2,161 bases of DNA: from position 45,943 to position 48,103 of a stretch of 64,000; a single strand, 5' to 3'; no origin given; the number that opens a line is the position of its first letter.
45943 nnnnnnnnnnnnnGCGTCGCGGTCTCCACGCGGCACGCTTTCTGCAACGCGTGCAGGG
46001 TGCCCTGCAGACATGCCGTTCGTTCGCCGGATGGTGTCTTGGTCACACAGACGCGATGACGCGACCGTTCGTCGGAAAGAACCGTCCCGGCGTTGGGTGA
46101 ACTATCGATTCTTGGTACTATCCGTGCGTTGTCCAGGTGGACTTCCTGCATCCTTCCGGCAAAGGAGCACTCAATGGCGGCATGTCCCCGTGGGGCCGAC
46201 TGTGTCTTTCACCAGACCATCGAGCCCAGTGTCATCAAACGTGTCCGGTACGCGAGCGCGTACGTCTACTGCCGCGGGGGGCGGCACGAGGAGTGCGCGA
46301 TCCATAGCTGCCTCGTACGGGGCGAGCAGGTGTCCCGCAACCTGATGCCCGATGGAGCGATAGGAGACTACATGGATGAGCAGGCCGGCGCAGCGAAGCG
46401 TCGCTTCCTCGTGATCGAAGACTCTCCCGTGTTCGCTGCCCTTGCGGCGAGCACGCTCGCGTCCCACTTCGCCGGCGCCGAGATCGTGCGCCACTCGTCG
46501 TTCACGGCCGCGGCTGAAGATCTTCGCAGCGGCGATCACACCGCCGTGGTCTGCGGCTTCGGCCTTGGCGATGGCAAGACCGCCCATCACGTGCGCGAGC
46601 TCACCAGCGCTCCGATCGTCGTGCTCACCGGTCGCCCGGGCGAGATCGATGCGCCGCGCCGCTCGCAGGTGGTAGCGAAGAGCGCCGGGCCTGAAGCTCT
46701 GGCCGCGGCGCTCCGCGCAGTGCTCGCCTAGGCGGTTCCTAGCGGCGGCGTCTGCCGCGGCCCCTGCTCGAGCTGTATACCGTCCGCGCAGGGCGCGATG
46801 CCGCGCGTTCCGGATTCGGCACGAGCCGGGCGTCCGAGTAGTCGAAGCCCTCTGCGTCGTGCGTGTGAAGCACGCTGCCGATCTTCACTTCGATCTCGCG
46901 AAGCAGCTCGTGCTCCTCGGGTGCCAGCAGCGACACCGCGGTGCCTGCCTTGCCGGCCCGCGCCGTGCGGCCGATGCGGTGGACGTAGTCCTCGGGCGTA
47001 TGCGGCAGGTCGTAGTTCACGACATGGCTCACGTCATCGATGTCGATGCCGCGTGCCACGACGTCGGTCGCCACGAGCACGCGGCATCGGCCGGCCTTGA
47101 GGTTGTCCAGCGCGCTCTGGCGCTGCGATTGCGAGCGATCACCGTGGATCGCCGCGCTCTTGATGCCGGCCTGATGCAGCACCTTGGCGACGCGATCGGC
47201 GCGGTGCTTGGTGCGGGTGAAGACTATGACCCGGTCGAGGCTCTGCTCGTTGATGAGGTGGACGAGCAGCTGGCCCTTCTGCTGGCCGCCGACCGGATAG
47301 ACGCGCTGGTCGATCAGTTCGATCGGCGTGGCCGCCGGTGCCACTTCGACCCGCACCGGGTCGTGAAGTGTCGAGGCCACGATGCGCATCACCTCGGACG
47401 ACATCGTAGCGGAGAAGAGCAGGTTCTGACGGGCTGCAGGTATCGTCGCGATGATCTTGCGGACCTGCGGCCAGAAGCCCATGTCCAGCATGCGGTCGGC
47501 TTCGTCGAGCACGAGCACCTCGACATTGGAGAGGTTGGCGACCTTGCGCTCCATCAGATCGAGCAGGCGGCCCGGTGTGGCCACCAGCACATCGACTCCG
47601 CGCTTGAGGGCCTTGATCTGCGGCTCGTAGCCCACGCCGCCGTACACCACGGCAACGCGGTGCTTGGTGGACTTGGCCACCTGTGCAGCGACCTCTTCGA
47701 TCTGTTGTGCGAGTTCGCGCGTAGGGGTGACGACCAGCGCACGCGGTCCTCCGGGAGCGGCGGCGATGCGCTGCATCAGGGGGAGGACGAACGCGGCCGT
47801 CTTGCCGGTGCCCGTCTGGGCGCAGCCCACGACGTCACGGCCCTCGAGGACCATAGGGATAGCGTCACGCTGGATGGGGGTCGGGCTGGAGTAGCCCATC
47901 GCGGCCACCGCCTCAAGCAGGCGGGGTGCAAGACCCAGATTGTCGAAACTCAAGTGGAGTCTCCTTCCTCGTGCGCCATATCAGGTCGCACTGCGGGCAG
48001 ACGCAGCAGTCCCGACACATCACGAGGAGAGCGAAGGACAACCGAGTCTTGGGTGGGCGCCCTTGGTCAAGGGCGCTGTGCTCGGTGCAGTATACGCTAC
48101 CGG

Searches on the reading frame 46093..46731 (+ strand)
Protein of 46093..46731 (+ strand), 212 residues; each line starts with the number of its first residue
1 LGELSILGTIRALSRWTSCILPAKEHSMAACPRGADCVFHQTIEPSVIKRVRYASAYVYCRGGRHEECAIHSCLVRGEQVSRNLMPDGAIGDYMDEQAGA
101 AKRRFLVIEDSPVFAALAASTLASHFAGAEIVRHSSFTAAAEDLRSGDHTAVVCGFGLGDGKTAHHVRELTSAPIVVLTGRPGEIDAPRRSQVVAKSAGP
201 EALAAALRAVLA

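Call 3: search_protein_families(library=pfam, proteins=[window:46093-46731:+], max_evalue=0.1)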
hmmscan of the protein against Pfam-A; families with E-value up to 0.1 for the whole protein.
window:46093-46731:+ (212 aa): 0 families

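Call 4: search_protein_families(library=ncbifam, proteins=[window:46093-46731:+], max_evalue=0.1)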
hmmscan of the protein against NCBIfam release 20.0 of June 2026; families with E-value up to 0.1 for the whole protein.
window:46093-46731:+ (212 aa): 2 families
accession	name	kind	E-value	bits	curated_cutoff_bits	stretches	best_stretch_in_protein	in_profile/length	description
NF041866.1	EpsW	equivalog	0.032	13.8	200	1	103-154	6-56/131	exopolysaccharide biosynthesis response regulator EpsW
NF008296.0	PRK11083.1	equivalog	0.045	13.1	273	1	102-187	3-89/228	two-component system response regulator CreB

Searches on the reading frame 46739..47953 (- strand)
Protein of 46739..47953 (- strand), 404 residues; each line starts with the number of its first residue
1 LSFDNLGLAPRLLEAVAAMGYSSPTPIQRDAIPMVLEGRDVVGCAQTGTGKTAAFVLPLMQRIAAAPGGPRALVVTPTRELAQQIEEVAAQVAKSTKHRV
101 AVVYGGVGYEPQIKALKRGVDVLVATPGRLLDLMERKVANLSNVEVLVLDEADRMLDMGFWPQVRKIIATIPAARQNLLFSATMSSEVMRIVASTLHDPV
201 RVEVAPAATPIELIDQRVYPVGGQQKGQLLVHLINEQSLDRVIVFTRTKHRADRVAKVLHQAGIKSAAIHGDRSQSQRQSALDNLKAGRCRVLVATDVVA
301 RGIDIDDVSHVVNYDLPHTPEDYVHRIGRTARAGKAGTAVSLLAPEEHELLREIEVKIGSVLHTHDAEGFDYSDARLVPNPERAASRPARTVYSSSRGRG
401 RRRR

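Call 3: search_protein_families(library=pfam, proteins=[window:46739-47953:-], max_evalue=0.1)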
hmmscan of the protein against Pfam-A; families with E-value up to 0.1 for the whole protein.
window:46739-47953:- (404 aa): 12 families
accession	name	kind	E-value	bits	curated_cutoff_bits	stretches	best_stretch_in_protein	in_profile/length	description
PF00270.35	DEAD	-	5.8e-55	186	26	1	25-190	1-166/167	DEAD/DEAH box helicase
PF00271.37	Helicase_C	-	3.4e-37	127.5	23.5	1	226-334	2-110/110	Helicase conserved C-terminal domain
PF04851.21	ResIII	-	6.7e-09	36.3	22.5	1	44-184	29-162/164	Type III restriction enzyme, res subunit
PF13245.12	AAA_19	-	9.5e-07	29.5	25.1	1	28-178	1-120/134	AAA domain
PF13401.12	AAA_22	-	0.0012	19.5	27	1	44-167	11-107/130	AAA domain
PF22916.2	UTP25_NTPase-like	-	0.013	15.3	27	0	121-172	155-211/266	UTP25, NTP hydrolase-like domain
PF01488.26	Shikimate_DH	-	0.014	16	24.3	1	212-263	9-60/138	Shikimate / quinate 5-dehydrogenase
PF14617.12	CMS1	-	0.018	14.9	35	1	64-151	119-207/250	U3-containing 90S pre-ribosomal complex subunit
PF22590.2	Cas3-like_C_2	-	0.023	15.4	27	1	242-332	5-103/106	CRISPR-associated nuclease/helicase Cas3, C-terminal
PF03435.24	Sacchrp_dh_NADP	-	0.038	14.8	25.1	0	227-276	10-60/129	Saccharopine dehydrogenase NADP binding domain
PF06862.17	Utp25_C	-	0.065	13.3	32.8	0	232-324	39-134/190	Utp25, C-terminal domain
PF16203.11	ERCC3_RAD25_C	-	0.065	13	27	1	228-315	50-132/248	ERCC3/RAD25/XPB C-terminal helicase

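Call 4: search_protein_families(library=ncbifam, proteins=[window:46739-47953:-], max_evalue=0.1)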
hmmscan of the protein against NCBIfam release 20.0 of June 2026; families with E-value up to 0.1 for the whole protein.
window:46739-47953:- (404 aa): 59 families (the best 25 are shown)
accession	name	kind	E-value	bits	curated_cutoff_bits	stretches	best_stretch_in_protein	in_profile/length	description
NF053710.1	RNA_heli_RhlE2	exception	6.2e-144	480.8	925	1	1-389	1-398/635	RNA helicase RhlE2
NF007882.0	PRK10590.1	equivalog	4.8e-136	454.3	743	1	1-381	1-386/456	ATP-dependent RNA helicase RhlE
NF053631.1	RNA_helic_CshA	equivalog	4.3e-128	427.9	646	1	3-359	1-357/434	degradosome RNA helicase CshA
NF053711.1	RNA_heli_RhlE1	exception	2.2e-126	422.1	750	1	1-372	1-377/434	RNA helicase RhlE1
NF008394.0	PRK11192.1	equivalog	7.8e-121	404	507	1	1-363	3-371/441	ATP-dependent RNA helicase SrmB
NF008744.0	PRK11776.1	equivalog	3.5e-112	375.3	524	1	2-372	5-375/460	ATP-dependent RNA helicase DbpA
NF053636.1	DDHlcsCsdAPsy1082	equivalog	3.1e-109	365.8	890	1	2-402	4-407/512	DEAD/DEAH box helicase CsdA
NF002340.1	PRK01297.1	equivalog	1.4e-108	363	564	1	2-360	2-370/372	ATP-dependent RNA helicase RhlB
NF008642.0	PRK11634.1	equivalog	1.5e-106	357.2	989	1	2-357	7-363/628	DEAD/DEAH family ATP-dependent RNA helicase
NF003419.0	PRK04837.1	equivalog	9e-103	344.2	588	1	3-386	11-401/424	ATP-dependent RNA helicase RhlB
NF003390.0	PRK04537.1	equivalog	2.8e-90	304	732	1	2-355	10-373/572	ATP-dependent RNA helicase RhlB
TIGR04121.1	DEXH_lig_assoc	equivalog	3e-24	84.8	850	1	23-351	13-364/804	ligase-associated DNA damage response DEXH box helicase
NF010337.0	PRK13766.1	equivalog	5.9e-24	84.2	610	2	228-344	355-478/781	Hef nuclease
TIGR01389.1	recQ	equivalog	3.3e-22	78.7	640.2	1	18-353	8-338/591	DNA helicase RecQ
TIGR00614.1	recQ_fam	subfamily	6.8e-20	71.3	219.8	1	19-354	7-341/470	RecQ family ATP-dependent DNA helicase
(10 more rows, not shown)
